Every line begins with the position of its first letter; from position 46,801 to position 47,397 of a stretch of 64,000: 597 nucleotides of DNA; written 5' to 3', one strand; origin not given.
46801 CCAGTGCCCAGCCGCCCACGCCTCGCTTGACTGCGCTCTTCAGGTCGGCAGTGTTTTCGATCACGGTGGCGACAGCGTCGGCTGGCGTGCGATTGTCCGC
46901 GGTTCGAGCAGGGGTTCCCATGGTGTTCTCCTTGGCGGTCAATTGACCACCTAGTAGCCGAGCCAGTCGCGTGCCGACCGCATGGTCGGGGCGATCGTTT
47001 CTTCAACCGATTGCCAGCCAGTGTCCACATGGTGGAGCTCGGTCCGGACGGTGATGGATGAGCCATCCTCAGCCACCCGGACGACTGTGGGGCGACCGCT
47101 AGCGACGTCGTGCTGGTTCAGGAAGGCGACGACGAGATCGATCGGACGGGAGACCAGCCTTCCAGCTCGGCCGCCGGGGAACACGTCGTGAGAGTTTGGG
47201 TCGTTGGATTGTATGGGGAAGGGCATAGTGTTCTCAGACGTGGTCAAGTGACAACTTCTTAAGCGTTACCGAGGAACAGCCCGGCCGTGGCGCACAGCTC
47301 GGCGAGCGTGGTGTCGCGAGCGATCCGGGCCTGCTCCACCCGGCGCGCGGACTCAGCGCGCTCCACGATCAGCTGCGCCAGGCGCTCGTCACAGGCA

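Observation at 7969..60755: Dispersed 16-bp palindrome GGTCA-N2-TGACC at gene junctions, reminiscent of a stoperator or start-associated sequence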

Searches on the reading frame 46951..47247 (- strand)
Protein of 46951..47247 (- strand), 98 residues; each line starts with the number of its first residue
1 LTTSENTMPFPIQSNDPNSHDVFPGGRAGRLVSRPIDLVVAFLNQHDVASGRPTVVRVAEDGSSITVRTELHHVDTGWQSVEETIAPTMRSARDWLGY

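Call 8: search_protein_families(library=pfam, proteins=[window:46951-47247:-], max_evalue=0.01)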
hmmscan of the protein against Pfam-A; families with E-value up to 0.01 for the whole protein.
window:46951-47247:- (98 aa): 0 families

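Call 29: search_protein_families(library=phrogs, proteins=[window:46951-47226:-], max_evalue=0.01)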
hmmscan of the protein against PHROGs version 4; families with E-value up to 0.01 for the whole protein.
window:46951-47226:- (91 aa): 1 family
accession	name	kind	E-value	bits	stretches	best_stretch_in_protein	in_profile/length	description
phrog_31662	-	unknown function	0.00033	21.8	1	49-91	22-63/63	-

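Call 36: find_related_loci(query=window:46951-47226:-, collection=viral_contigs, flank=10000)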
Query window:46951-47226:- (91 aa) in viral_contigs; peptide patterns used: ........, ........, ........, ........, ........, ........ (x = any residue, [..] = any of these).
58 stretches matched a pattern; 1 encode a relative of the query (tblastn E <= 1e-3); 1 distinct loci.
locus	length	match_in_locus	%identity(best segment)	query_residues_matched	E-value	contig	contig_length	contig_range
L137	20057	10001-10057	79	8-26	7e-7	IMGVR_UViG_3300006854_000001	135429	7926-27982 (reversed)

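Call 96: search_protein_families(library=ncbifam, proteins=[window:46951-47226:-], max_evalue=0.01)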
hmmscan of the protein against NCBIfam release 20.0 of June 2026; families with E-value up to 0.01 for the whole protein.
window:46951-47226:- (91 aa): 0 families
